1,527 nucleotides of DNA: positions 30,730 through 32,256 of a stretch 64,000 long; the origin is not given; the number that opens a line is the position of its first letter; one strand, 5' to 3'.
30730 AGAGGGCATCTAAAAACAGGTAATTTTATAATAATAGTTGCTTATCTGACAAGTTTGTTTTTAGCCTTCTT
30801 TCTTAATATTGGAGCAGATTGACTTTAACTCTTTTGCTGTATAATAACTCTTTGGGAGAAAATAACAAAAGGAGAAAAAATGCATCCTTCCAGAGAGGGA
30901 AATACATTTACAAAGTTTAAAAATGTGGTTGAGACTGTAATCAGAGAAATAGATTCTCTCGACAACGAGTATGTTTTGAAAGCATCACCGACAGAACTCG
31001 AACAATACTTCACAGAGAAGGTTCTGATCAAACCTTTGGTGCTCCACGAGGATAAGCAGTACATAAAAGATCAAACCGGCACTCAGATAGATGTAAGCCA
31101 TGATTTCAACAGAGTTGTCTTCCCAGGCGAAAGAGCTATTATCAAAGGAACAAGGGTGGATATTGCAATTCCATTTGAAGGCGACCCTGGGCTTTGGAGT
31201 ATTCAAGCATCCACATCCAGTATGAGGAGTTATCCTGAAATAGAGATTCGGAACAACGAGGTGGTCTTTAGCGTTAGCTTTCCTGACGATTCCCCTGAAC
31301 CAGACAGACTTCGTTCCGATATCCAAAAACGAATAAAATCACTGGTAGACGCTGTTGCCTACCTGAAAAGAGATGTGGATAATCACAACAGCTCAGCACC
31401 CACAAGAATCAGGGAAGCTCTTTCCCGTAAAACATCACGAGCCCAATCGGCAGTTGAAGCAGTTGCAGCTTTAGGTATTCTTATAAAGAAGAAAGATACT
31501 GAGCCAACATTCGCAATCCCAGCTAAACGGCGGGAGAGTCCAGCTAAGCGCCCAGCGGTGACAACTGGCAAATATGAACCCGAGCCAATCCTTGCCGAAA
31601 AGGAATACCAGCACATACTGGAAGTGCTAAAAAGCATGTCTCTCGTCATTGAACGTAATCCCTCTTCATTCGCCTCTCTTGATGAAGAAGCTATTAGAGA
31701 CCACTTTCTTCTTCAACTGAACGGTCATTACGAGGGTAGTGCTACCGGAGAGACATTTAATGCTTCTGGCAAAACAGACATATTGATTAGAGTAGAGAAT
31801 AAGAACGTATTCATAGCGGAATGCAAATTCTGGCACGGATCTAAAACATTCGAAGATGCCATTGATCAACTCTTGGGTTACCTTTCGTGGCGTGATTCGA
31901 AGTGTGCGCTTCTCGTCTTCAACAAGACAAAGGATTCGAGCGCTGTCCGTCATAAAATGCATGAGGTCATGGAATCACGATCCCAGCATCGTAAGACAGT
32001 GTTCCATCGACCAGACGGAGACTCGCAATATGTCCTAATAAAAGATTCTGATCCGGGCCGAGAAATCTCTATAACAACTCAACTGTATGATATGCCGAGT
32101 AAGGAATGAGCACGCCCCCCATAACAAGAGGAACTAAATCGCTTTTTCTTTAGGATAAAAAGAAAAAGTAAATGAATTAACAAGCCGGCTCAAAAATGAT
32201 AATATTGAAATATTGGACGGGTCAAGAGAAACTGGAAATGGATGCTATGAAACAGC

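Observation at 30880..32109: Isolated, compositionally foreign 409-aa gene with a RecB/Shedu-like PD-(D/E)xK nuclease C-terminus between ugd and eno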

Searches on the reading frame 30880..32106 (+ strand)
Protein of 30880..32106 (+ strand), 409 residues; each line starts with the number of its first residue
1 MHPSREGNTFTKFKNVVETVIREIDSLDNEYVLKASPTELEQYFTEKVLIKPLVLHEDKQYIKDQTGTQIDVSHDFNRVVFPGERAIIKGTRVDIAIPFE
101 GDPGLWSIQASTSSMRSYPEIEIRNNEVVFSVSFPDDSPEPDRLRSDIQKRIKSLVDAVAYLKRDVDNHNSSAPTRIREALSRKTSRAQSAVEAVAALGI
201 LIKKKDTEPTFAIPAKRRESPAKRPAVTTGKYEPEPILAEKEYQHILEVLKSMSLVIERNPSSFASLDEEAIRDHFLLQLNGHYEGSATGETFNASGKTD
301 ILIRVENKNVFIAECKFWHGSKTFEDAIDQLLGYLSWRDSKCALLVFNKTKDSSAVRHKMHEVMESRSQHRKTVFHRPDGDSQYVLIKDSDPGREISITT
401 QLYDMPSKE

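Call 3: search_protein_families(library=pfam, proteins=[window:30880-32106:+], max_evalue=10)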
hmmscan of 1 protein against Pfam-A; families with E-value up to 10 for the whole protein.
window:30880-32106:+ (409 aa): 0 families

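Call 4: search_protein_families(library=padloc, proteins=[window:30880-32106:+], max_evalue=10)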
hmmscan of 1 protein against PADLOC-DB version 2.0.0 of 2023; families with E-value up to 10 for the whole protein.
window:30880-32106:+ (409 aa): 1 family
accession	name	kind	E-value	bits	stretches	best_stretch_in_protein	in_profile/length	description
PDLC05036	PDC-S54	-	6.4e-134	445.5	1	6-407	10-408/410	-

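Call 5: search_protein_families(library=ncbifam, proteins=[window:30880-32106:+], max_evalue=10)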
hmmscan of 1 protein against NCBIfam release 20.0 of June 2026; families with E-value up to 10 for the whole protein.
window:30880-32106:+ (409 aa): 0 families

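Call 8: find_homologous_proteins(query=window:30880-32106:+)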
Query window:30880-32106:+ (409 aa): 2829 proteins with E <= 0.001 among 8000 candidates; the best 120 are listed.
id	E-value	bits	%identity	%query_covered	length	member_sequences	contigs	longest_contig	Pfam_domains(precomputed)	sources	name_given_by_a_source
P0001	2.5e-269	911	100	100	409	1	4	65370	-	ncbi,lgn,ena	-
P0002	6.9e-234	794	87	100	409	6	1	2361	-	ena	-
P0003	8.9e-232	787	85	100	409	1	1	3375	-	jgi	jgi:hypothetical protein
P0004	1.9e-228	776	84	100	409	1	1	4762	-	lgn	-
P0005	7.7e-226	768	84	100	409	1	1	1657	-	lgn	-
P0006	7.8e-226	768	83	100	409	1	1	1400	-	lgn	-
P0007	8.4e-225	764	83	100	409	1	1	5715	-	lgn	-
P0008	6.3e-220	748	81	100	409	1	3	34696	-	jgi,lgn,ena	jgi:hypothetical protein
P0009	1.2e-218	744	80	100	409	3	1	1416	-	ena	-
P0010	3.9e-217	739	80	100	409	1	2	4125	-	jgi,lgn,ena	jgi:hypothetical protein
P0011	7.6e-214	728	78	100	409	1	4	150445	-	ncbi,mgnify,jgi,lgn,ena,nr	ncbi:MAG TPA: hypothetical protein PLA03_12255 [Acidobacteriota bacterium]|mgnify:CR=1 FL=1|nr:hypot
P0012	2.1e-213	727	79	100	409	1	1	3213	-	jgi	jgi:hypothetical protein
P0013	3.6e-212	723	77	100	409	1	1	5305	-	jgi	jgi:hypothetical protein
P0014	4.2e-212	722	78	100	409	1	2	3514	-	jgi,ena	jgi:hypothetical protein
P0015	6.2e-212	722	78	100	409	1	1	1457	-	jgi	jgi:hypothetical protein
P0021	1.0e-207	708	76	100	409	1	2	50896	-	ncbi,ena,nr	ncbi:MAG: hypothetical protein M0009_09380 [Deltaproteobacteria bacterium]|nr:hypothetical protein [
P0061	9.3e-195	665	70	100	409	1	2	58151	-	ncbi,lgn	ncbi:MAG: hypothetical protein AB2729_10135 [Candidatus Thiodiazotropha taylori]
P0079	1.4e-190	652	68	100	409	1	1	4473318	-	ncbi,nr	ncbi:hypothetical protein EHN06_03040 [Marinobacter sp. NP-4(2019)]|nr:hypothetical protein EHN06_03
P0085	4.3e-189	647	68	100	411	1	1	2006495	-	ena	-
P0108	1.3e-186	639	67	99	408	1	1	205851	-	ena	-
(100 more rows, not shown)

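Call 10: find_encoding_contigs(protein=P0001, flank=10000, max_places=4)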
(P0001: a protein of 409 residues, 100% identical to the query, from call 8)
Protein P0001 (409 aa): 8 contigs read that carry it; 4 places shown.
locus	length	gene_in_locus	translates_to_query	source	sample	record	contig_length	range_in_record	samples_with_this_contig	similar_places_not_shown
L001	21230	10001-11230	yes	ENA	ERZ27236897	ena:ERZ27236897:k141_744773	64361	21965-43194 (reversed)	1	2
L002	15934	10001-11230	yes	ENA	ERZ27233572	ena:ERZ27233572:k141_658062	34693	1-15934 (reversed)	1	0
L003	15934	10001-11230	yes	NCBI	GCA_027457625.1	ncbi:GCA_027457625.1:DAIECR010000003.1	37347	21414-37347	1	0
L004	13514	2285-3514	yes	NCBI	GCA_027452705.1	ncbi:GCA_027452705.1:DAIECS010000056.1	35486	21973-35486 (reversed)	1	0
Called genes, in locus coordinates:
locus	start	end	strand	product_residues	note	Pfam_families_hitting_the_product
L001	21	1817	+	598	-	PF02563:Poly_export, PF22461:SLBB_2 (weak), PF10531:SLBB (weak)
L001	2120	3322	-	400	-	PF14907:NTP_transf_5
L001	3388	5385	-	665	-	PF00456:Transketolase_N, PF02779:Transket_pyr, PF02780:Transketolase_C, PF22613:Transketolase_C_1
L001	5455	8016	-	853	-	PF00133:tRNA-synt_1, PF09334:tRNA-synt_1g, PF13603:tRNA-synt_1_2, PF00133:tRNA-synt_1 (weak), PF08264:Anticodon_1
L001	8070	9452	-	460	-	PF03721:UDPG_MGDP_dh_N, PF00984:UDPG_MGDP_dh, PF03720:UDPG_MGDP_dh_C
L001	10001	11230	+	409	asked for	-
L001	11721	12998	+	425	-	PF03952:Enolase_N, PF00113:Enolase_C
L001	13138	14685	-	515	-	PF00117:GATase, PF07722:Peptidase_C26, PF02540:NAD_synthase (weak), PF03054:tRNA_Me_trans (weak), PF00958:GMP_synt_C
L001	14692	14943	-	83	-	-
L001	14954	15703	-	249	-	-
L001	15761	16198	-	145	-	PF02472:ExbD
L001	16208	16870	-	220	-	PF01618:MotA_ExbB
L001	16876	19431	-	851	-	PF00515:TPR_1 (faint), PF13371:TPR_9 (faint), PF07719:TPR_2 (faint), PF12895:ANAPC3 (faint), PF13174:TPR_6 (faint), PF13181:TPR_8 (faint), PF09976:TPR_21, PF13432:TPR_16 (weak), +7 more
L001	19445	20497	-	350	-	PF00154:RecA_N, PF08423:Rad51, PF21096:RecA_C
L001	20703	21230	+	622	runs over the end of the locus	PF00496:SBP_bac_5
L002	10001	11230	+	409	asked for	-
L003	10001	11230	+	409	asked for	-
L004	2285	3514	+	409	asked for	-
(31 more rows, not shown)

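Call 16: search_solved_structures(query=A1, max_evalue=10, show_alignments=2)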
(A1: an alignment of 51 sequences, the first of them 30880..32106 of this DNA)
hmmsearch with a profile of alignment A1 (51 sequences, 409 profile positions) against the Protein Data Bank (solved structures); distinct sequences matched with E-value up to 10: 4.
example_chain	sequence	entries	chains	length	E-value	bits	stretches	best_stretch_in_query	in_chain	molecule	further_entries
7ju4_v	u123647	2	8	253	0.29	13.2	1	139-218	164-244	28 kDa inner dynein arm light chain, axonemal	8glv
1k3e_A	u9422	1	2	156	0.45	12.6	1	124-165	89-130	CesT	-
5z38_A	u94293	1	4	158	0.57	12.2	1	125-165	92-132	CesT protein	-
5wez_A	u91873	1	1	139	0.72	11.9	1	125-164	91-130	Tir chaperone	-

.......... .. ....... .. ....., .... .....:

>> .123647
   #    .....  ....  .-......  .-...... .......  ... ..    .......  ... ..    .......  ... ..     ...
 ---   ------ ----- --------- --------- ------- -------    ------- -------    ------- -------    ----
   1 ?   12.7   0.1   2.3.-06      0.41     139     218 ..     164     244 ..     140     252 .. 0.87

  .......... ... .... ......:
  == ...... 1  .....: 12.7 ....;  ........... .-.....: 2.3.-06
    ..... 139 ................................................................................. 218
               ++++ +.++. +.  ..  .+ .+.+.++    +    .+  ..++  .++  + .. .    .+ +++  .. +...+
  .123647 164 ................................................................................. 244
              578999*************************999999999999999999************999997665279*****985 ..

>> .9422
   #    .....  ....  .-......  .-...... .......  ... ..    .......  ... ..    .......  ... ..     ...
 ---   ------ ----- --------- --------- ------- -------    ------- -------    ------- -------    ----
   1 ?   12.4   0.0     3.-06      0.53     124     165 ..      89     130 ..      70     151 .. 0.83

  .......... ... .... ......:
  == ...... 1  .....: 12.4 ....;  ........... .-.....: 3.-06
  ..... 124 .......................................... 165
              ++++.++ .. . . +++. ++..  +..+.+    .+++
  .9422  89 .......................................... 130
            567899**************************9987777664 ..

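Call 17: search_protein_families(library=phrogs, proteins=[window:30880-32106:+], max_evalue=10)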
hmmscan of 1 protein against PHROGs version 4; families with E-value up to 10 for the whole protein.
window:30880-32106:+ (409 aa): 2 families
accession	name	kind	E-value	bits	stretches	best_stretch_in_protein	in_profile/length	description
phrog_30802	-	unknown function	0.062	14.3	1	42-75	15-45/65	-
phrog_25484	-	unknown function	0.11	13.5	1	123-168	95-140/178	-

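Call 19: find_encoding_contigs(protein=P0079, flank=10000, max_places=2)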
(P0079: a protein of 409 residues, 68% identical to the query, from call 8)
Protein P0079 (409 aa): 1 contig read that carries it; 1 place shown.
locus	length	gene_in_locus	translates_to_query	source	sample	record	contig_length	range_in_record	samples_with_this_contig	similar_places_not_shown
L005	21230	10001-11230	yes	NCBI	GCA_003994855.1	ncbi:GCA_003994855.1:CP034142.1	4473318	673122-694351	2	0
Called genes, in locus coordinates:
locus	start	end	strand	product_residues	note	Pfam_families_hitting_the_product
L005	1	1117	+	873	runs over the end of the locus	-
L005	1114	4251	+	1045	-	PF00589:Phage_integrase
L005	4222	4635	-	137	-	-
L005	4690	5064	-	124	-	-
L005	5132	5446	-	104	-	-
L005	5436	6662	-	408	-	PF12167:Arm-DNA-bind_2, PF14659:Phage_int_SAM_3, PF22022:Phage_int_M (weak), PF00589:Phage_integrase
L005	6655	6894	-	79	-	-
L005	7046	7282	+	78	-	PF12844:HTH_19 (weak), PF13443:HTH_26, PF01381:HTH_3 (weak)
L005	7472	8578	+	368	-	-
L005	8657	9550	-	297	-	-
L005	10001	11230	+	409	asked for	-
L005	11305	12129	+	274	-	-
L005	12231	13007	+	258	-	-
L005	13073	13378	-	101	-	-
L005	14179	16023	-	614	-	PF00069:Pkinase, PF07714:PK_Tyr_Ser-Thr, PF01636:APH (faint)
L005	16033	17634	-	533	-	PF00364:Biotin_lipoyl, PF25917:BSH_RND (faint), PF25919:BSH_CusB (faint), PF25997:BSH_YhbJ (faint), PF00364:Biotin_lipoyl, PF02817:E3_binding, PF00198:2-oxoacid_dh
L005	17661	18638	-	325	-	PF02779:Transket_pyr, PF02780:Transketolase_C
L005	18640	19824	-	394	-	PF00676:E1_dh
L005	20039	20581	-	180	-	PF07152:YaeQ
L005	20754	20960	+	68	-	PF04324:Fer2_BFD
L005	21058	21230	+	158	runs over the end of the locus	PF00210:Ferritin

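Call 20: find_encoding_contigs(protein=P0011, flank=10000, max_places=2)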
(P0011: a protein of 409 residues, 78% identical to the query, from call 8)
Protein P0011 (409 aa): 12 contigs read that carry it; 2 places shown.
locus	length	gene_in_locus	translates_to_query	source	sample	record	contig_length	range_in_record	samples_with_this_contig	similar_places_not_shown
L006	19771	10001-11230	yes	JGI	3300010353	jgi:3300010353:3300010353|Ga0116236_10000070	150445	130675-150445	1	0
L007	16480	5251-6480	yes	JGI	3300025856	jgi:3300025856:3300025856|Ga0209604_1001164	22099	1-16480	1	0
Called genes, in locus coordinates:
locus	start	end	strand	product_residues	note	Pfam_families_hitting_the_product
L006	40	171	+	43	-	-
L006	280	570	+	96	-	PF05597:Phasin (weak)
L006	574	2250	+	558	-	PF03109:ABC1, PF27536:UbiB_helical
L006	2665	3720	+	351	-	PF09982:LpxR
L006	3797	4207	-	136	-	PF00583:Acetyltransf_1, PF13673:Acetyltransf_10 (weak), PF13508:Acetyltransf_7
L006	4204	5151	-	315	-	PF13522:GATase_6 (weak)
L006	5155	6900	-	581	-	PF12224:Amidoligase_2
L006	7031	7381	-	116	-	-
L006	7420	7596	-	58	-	-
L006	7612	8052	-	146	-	PF21849:DUF6908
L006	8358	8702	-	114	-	-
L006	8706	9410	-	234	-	-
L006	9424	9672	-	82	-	-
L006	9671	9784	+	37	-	-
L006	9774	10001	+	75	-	-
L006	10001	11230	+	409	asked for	-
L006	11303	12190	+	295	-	-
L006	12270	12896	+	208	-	-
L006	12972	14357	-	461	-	PF01966:HD (faint)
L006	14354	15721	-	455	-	PF02534:T4SS-DNA_transf (weak), PF12696:TraG-D_C, PF10412:TrwB_AAD_bind (weak)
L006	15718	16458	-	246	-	-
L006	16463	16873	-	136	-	PF01464:SLT, PF18896:SLT_3 (weak)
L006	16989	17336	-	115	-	PF13342:Toprim_Crpt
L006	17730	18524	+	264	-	-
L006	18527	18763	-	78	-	-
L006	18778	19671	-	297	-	PF08843:AbiEii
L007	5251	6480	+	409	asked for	-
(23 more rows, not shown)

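Call 23: find_encoding_contigs(protein=P0021, flank=10000, max_places=2)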
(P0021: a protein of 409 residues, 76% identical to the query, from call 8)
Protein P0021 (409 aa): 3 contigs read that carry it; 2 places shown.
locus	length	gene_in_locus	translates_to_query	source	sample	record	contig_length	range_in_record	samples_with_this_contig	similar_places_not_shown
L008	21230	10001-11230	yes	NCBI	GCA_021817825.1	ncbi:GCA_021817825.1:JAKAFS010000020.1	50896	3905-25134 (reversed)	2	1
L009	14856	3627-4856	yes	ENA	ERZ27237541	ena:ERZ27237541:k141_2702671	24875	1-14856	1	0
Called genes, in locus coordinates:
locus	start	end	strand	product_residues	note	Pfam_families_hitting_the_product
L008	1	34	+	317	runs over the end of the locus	PF02445:NadA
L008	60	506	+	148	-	PF03473:MOSC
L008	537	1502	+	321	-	PF00132:Hexapep (weak)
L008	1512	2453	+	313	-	PF01207:Dus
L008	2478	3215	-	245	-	PF04555:XhoI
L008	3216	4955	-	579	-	PF07669:Eco57I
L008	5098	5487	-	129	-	PF03061:4HBT, PF22636:FlK (weak)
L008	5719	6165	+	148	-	PF02082:Rrf2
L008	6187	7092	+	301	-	PF01680:SOR_SNZ, PF05690:ThiG (weak)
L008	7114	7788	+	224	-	PF01174:SNO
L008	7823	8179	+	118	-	PF01985:CRS1_YhbY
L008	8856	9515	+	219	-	-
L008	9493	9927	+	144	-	-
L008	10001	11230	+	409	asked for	-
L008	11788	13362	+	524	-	PF13271:DUF4062, PF13749:HATPase_c_4, PF08220:HTH_DeoR (weak), PF08279:HTH_11 (faint)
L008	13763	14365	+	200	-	-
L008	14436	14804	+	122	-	PF01253:SUI1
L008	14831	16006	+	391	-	PF00144:Beta-lactamase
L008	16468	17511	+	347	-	PF03480:DctP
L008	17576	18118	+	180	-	PF04290:DctQ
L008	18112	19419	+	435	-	PF06808:DctM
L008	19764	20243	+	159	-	-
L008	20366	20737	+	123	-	-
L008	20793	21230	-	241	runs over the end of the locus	-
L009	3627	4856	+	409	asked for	-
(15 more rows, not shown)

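Call 24: find_encoding_contigs(protein=P0085, flank=10000, max_places=2)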
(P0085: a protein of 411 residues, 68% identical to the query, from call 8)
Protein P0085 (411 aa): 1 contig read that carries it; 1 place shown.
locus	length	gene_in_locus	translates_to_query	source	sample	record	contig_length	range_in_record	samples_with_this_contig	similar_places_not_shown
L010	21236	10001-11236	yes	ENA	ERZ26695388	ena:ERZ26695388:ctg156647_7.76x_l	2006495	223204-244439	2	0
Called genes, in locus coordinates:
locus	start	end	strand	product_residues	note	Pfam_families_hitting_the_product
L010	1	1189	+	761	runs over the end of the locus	PF17764:PriA_3primeBD, PF00270:DEAD, PF04851:ResIII, PF13604:AAA_30 (weak), PF18319:Zn_ribbon_PriA, PF00271:Helicase_C, PF18074:PriA_C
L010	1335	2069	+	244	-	PF04402:SIMPL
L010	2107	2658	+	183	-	-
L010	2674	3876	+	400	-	PF07075:NamZ_N, PF20732:NamZ_C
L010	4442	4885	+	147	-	-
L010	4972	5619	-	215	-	PF09335:VTT_dom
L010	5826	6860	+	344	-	PF00154:RecA_N, PF06745:ATPase (weak), PF08423:Rad51, PF27531:MT3502_N (weak), PF01637:ATPase_2 (weak), PF21096:RecA_C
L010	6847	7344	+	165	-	PF21982:RecX_HTH1, PF02631:RecX_HTH2, PF21981:RecX_HTH3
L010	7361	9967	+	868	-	PF01411:tRNA-synt_2c, PF07973:tRNA_SAD, PF02272:DHHA1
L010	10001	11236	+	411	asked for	-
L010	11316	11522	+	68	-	-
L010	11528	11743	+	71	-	-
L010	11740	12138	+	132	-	PF01850:PIN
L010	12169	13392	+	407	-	PF00696:AA_kinase, PF01842:ACT, PF22468:ACT_9, PF13840:ACT_7, PF22468:ACT_9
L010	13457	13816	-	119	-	-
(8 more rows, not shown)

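Call 25: predict_structure(alignment_id=A1)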
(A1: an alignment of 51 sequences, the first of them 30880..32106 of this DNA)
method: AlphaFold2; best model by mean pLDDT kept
length: 409 residues; sequences in the alignment: 51
mean_pLDDT: 66.9   pTM: 0.44
mean pLDDT of the five models: 66.9, 66.5, 64.5, 63.9, 63.0
residues with pLDDT >= 90: 56; 70-90: 169; 50-70: 68; < 50: 116
segments of 3 or more residues with pLDDT < 50: 1-7, 111-117, 199-237, 254-314
pLDDT, mean of each block of 10 residues (from residue 1): 45 84 89 75 88 91 89 68 75 91 75 48 84 83 87 86 86 94 90 65 32 29 39 44 62 39 37 34 26 33 38 52 70 60 75 83 87 87 81 76 69
secondary structure, 60 per line:
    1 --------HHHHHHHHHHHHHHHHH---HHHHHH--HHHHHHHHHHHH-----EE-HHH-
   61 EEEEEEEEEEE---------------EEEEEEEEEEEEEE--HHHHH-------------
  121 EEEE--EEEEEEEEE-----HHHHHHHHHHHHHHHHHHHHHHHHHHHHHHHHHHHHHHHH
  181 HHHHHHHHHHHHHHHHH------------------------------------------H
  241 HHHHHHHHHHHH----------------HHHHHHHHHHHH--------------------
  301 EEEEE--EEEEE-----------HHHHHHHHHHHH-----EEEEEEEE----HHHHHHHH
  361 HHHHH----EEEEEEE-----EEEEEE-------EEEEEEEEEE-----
elements in order: H9-25 H29-34 H37-48 E61-71 E87-100 H103-107 E121-124 E127-135 H141-197 H240-252 H269-280 E301-305 E308-312 H324-335 E341-348 H353-365 E370-376 E382-387 E395-404

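Call 26: search_protein_representatives(protein=window:30880-32106:+)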
Query: 409 residues. Proteins with E-value up to 0.001 (for the whole library): 3647; up to 1e-10: 2695; up to 1e-30: 1366. The best 150 are listed.
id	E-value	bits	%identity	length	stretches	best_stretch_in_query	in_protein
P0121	2.2e-157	540.7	59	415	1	2-408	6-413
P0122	7.4e-118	410.6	46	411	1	3-408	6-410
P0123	2.4e-109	382.6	44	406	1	3-407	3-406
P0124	4.3e-107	375.2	42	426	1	15-408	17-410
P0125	2.0e-105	369.7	44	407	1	11-407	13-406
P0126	3.5e-105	368.9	45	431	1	5-407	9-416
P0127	9.9e-101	354.2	46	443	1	19-407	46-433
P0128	3.3e-100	352.5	42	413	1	20-407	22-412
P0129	4.0e-100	352.2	46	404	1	18-407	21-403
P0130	4.2e-100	352.2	48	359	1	55-407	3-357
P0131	9.2e-99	347.8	43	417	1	8-409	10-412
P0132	1.7e-97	343.6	43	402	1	12-405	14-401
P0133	1.5e-95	337.2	43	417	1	20-408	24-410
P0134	2.1e-93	330.1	43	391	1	21-407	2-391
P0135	2.3e-90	320.1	65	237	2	266-408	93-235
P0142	5.6e-83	295.8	67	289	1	214-408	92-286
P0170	4.8e-71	256.5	61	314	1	215-407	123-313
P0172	5.6e-71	256.3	63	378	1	232-407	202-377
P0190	1.4e-68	248.4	65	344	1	238-408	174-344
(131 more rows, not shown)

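Call 46: predict_structure(alignment_id=A2)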
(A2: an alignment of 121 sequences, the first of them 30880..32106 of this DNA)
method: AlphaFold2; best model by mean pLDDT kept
length: 409 residues; sequences in the alignment: 121
mean_pLDDT: 89.2   pTM: 0.68
mean pLDDT of the five models: 89.2, 87.8, 86.9, 86.4, 86.2
residues with pLDDT >= 90: 279; 70-90: 96; 50-70: 19; < 50: 15
segments of 3 or more residues with pLDDT < 50: 206-220
pLDDT, mean of each block of 10 residues (from residue 1): 84 97 96 87 94 97 97 87 91 98 95 88 96 94 95 96 97 97 96 87 55 36 70 75 95 96 95 94 86 69 86 96 96 82 96 95 97 94 93 90 92
secondary structure, 60 per line:
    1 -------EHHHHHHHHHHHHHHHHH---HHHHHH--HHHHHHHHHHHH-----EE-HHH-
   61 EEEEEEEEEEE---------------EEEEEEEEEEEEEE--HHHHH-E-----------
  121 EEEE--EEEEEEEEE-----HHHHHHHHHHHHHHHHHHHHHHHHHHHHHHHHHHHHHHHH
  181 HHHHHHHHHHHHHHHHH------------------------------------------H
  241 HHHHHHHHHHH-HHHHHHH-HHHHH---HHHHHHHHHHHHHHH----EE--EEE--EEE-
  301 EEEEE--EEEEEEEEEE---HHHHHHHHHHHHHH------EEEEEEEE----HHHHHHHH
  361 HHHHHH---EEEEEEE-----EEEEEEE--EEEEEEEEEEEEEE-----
elements in order: H9-25 H29-34 H37-48 E61-71 E87-100 H103-107 E121-124 E127-135 H141-197 H240-251 H253-259 H261-265 H269-283 E292-294 E297-299 E301-305 E308-317 H321-334 E341-348 H353-366 E370-376 E382-388 E391-404
